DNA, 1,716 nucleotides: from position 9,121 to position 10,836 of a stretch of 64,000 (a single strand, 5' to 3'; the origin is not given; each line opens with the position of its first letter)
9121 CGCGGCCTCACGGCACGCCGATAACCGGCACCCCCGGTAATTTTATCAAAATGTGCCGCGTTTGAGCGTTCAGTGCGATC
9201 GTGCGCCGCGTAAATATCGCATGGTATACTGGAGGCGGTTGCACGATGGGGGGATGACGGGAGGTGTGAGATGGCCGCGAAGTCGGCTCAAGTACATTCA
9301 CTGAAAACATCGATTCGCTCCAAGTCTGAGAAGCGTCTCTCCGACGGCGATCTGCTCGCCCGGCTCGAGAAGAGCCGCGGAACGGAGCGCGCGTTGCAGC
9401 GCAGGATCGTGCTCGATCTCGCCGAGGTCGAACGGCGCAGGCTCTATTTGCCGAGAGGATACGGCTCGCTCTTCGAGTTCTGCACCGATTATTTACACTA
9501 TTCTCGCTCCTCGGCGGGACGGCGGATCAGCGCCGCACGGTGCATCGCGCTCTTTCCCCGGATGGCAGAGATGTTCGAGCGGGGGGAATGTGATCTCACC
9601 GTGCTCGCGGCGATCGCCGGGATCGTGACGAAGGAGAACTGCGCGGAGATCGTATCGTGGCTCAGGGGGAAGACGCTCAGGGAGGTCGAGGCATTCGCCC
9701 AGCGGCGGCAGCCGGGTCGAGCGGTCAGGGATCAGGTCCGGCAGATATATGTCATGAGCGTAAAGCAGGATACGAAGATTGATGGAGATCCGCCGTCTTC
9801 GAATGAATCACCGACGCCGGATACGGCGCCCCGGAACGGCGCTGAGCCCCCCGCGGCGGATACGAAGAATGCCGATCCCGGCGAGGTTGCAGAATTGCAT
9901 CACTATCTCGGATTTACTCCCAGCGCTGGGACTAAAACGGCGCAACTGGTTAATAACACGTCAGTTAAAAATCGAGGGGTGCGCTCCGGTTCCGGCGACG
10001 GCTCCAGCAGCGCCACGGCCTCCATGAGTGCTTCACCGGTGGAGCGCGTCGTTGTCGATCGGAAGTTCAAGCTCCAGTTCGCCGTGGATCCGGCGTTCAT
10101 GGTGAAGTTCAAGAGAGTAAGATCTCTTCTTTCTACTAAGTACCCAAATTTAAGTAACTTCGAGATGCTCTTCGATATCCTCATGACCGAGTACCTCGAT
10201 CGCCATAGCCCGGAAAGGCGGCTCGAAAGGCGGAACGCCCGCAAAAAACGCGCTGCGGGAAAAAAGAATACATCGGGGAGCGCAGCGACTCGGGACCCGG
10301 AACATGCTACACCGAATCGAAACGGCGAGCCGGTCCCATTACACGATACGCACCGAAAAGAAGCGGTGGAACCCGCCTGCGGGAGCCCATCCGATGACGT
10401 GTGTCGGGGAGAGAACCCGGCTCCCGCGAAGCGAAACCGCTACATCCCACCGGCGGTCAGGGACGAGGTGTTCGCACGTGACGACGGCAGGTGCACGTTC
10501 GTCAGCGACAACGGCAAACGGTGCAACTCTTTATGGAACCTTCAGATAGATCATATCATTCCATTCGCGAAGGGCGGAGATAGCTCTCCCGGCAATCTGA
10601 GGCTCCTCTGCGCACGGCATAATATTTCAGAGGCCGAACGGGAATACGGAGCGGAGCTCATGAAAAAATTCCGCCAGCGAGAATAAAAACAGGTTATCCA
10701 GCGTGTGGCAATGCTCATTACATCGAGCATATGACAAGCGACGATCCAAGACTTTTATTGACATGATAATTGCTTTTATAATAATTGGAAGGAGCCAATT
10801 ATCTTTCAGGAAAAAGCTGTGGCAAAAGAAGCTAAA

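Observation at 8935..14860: Low-GC accessory island (HNH-DUF222 gene + DUF488 + MmeI-like RM enzyme) between apbE and the rnf operon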

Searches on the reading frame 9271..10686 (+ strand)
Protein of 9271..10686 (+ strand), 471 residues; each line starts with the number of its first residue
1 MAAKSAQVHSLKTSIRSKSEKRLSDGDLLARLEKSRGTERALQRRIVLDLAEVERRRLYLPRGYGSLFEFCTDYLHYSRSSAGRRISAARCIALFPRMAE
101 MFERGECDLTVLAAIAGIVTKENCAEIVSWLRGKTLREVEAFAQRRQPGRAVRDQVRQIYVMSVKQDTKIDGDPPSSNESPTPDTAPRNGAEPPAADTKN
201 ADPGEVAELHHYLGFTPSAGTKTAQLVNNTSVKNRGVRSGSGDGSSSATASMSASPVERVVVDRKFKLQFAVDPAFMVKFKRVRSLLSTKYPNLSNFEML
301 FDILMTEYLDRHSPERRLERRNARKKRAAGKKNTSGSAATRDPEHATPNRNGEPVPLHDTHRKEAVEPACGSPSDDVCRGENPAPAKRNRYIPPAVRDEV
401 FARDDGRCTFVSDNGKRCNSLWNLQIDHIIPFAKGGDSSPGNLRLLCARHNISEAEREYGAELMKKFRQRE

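Call 3: search_protein_families(library=pfam, proteins=[window:9271-10686:+])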
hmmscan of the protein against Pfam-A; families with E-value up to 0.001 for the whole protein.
window:9271-10686:+ (471 aa): 4 families
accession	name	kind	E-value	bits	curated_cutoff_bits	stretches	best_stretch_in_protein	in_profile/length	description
PF01844.29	HNH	-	3.5e-06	27.5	21.4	1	423-449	13-39/47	HNH endonuclease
PF02720.22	DUF222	-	3.5e-05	23.7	24.4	1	30-148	2-121/306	Domain of unknown function (DUF222)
PF14279.12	HNH_5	-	0.00026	21.3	27.5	1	423-449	12-38/56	HNH endonuclease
PF13395.12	HNH_4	-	0.00027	21.3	22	1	422-452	16-46/54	HNH endonuclease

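Call 18: search_protein_families(library=ncbifam, proteins=[window:9271-10686:+], max_evalue=0.01)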
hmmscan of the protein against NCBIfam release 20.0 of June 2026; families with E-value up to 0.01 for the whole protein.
window:9271-10686:+ (471 aa): 2 families
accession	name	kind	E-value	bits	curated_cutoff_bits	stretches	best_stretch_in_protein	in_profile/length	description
NF040563.1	guided_IscB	equivalog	1.8e-05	24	175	1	396-462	183-243/314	RNA-guided endonuclease IscB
NF049971.1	CRISPR_Cas9d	exception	0.0053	15.4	375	1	399-452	539-591/986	type II CRISPR RNA-guided endonuclease Cas9d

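Call 19: search_protein_families(library=padloc, proteins=[window:9271-10686:+], max_evalue=0.01)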
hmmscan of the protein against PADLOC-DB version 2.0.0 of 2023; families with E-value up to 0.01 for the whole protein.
window:9271-10686:+ (471 aa): 4 families
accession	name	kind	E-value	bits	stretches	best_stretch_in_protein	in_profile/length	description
PDLC03478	REase_II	-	2.8e-07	28.5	1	379-455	82-159/219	Type II restriction enzyme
PDLC01256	Cas9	-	0.0022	14.9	1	402-451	508-556/711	"CAS-II-A,CAS-II-B,CAS-II-C; effector__SPE"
PDLC00973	Cas9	-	0.0081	12.7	0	418-451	619-652/830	CRISPR subtype II RNA-guided endonuclease Cas9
PDLC01460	Cas9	-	0.0088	12.3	0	401-452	495-545/901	"CAS-II-A,CAS-II-B,CAS-II-C; effector__SPE"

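Call 38: find_homologous_proteins(query=window:9271-10686:+, max_evalue=0.00001)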
Query window:9271-10686:+ (471 aa): 205 proteins with E <= 0.00001 among 8000 candidates; the best 120 are listed.
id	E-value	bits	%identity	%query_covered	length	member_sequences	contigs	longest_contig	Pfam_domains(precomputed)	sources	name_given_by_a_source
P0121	0.0e+0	1060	100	100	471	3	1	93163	PF01844.30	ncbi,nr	ncbi:MAG TPA: HNH endonuclease [Patescibacteria group bacterium]|nr:HNH endonuclease [Patescibacteri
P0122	3.3e-153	529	58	100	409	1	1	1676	PF13395.13,PF01844.30,PF14279.13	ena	-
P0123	2.6e-150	519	55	100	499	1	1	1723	PF02720.23,PF13395.13,PF01844.30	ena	-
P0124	2.7e-131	457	56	93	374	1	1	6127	PF01844.30,PF14279.13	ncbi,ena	-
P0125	1.3e-129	451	59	88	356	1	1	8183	-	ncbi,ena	-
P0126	2.1e-120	421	49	99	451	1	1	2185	PF13395.13,PF01844.30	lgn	-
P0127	2.2e-119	417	49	99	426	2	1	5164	PF13395.13,PF01844.30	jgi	jgi:5-methylcytosine-specific restriction endonuclease McrA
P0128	2.6e-119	417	48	100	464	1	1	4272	PF13395.13,PF01844.30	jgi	jgi:5-methylcytosine-specific restriction endonuclease McrA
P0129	1.7e-117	411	47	97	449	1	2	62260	PF01844.30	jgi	jgi:5-methylcytosine-specific restriction endonuclease McrA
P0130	4.3e-103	364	44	96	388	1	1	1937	PF01844.30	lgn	-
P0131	5.9e-102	360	43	96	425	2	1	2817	PF02720.23,PF01844.30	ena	-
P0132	9.1e-102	359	44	94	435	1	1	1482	PF13395.13,PF01844.30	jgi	jgi:hypothetical protein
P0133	2.5e-100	355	41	100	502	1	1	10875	PF01844.30,PF14279.13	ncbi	-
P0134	3.8e-100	354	44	97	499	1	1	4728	PF01844.30,PF14279.13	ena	-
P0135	6.3e-100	353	43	97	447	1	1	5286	PF13395.13,PF01844.30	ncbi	-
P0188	2.9e-82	295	55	61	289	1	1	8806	PF02720.23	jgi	jgi:hypothetical protein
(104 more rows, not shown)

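Call 40: find_encoding_contigs(protein=P0125, flank=6000, max_places=2)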
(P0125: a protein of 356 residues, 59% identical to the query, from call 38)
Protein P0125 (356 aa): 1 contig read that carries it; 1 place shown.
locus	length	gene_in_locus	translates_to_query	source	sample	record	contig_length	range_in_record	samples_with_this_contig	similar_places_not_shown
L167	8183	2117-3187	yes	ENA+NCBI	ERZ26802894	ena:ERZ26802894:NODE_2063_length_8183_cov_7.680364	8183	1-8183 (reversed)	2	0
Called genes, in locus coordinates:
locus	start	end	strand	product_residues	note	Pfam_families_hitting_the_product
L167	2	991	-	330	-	?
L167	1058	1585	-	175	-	-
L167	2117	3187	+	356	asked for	-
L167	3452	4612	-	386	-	PF22842:Pel9A-like_beta_helix (weak), PF02415:Chlam_PMP (faint)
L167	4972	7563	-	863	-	PF02861:Clp_N, PF23569:NBD_SMAX1, PF00004:AAA, PF17871:AAA_lid_9, PF00004:AAA, PF07724:AAA_2, PF07728:AAA_5, PF10431:ClpB_D2-small, +7 more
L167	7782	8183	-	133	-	?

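Call 41: find_encoding_contigs(protein=P0129, flank=6000, max_places=2)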
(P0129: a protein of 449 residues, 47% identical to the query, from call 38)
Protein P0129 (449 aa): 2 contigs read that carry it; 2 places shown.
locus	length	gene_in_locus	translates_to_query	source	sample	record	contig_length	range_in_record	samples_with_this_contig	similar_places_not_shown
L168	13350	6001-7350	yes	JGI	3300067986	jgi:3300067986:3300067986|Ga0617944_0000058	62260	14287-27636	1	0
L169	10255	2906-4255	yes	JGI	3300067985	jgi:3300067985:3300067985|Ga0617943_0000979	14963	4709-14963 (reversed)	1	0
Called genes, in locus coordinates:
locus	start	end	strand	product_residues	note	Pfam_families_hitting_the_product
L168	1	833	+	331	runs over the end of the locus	-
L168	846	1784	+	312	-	-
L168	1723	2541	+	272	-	-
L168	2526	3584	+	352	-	PF26002:Beta-barrel_AprE (weak)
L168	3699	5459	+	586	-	PF00664:ABC_membrane, PF02463:SMC_N (faint), PF00005:ABC_tran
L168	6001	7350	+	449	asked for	PF01844:HNH (weak)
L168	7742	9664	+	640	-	PF07973:tRNA_SAD, PF00587:tRNA-synt_2b, PF03129:HGTP_anticodon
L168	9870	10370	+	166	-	PF05198:IF3_N, PF00707:IF3_C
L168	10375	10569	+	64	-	PF01632:Ribosomal_L35p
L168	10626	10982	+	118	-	PF00453:Ribosomal_L20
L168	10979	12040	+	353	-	PF02912:Phe_tRNA-synt_N, PF01409:tRNA-synt_2d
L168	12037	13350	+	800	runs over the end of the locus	PF01588:tRNA_bind, PF03483:B3_4, PF03484:B5, PF17759:tRNA_synthFbeta, PF03147:FDX-ACB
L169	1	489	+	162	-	?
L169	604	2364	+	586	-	PF00664:ABC_membrane, PF02463:SMC_N (faint), PF00005:ABC_tran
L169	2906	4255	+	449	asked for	PF01844:HNH (weak)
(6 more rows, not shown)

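Call 42: find_encoding_contigs(protein=P0124, flank=6000, max_places=2)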
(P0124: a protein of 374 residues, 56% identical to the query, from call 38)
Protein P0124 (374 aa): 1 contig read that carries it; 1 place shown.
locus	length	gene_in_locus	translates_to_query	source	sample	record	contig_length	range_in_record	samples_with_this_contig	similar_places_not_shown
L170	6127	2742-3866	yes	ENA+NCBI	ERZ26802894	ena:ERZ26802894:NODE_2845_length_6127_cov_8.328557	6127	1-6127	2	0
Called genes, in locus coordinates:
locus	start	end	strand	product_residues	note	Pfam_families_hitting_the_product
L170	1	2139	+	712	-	?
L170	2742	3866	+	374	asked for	PF01844:HNH, PF14279:HNH_5 (weak)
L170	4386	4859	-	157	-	PF08534:Redoxin, PF00578:AhpC-TSA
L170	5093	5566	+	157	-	PF00436:SSB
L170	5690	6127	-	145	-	?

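Call 46: find_encoding_contigs(protein=P0123, flank=3000, max_places=3)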
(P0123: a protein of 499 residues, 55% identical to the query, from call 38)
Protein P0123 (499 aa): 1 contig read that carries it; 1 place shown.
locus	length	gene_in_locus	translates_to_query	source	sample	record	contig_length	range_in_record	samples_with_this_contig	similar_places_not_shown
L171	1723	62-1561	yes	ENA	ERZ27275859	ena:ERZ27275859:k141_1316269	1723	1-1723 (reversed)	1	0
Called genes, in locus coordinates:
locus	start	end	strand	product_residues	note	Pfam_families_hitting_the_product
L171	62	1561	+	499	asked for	PF02720:DUF222, PF13395:HNH_4 (weak), PF01844:HNH (weak)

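Call 47: find_encoding_contigs(protein=P0127, flank=3000, max_places=3)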
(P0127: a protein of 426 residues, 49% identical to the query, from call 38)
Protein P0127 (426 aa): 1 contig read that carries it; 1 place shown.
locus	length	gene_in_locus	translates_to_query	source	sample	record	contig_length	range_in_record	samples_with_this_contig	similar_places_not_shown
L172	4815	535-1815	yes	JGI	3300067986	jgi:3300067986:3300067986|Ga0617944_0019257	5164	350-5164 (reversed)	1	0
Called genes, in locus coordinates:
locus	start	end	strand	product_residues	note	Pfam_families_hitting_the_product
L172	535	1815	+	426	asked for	PF01844:HNH (weak), PF13395:HNH_4 (weak)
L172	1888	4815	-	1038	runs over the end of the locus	PF13860:FlgD_ig, PF18962:Por_Secre_tail (faint)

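Call 48: find_encoding_contigs(protein=P0128, flank=3000, max_places=3)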
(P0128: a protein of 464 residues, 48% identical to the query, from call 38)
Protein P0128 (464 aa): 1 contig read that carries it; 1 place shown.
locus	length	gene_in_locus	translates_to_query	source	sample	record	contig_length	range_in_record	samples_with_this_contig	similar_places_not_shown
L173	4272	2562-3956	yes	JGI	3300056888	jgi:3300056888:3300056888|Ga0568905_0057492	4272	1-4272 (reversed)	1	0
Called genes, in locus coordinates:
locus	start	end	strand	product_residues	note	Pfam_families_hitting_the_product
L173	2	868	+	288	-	?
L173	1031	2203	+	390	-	PF12704:MacB_PCD, PF02687:FtsX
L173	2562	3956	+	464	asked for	PF01844:HNH, PF13395:HNH_4 (weak)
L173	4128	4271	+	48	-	?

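Call 79: predict_structure(alignment_id=A4)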
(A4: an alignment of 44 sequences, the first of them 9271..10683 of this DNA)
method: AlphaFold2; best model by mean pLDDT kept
length: 471 residues; sequences in the alignment: 44
mean_pLDDT: 73.9   pTM: 0.38
mean pLDDT of the five models: 73.9, 72.9, 72.3, 71.9, 69.7
residues with pLDDT >= 90: 216; 70-90: 77; 50-70: 41; < 50: 137
segments of 3 or more residues with pLDDT < 50: 1-7, 9-11, 13-19, 171-192, 194-224, 231-253, 345-385
pLDDT, mean of each block of 10 residues (from residue 1): 47 48 85 93 96 95 94 96 97 96 95 96 96 95 78 69 69 45 42 42 37 33 49 43 44 57 81 88 93 86 92 92 92 65 47 43 41 41 50 90 95 94 90 84 94 90 84 57
secondary structure, 60 per line:
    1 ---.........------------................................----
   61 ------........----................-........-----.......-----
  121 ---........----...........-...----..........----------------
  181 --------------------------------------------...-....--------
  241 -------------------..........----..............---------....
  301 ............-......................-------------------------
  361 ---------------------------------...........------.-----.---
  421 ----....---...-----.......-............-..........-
elements in order: H4-12 H25-56 H67-74 H79-94 H96-103 H109-115 H124-131 H136-146 E155-164 E225-227 H229-232 E260-269 H274-287 H297-312 H314-335 H394-404 E425-428 E443-446 H448-459 H461-470
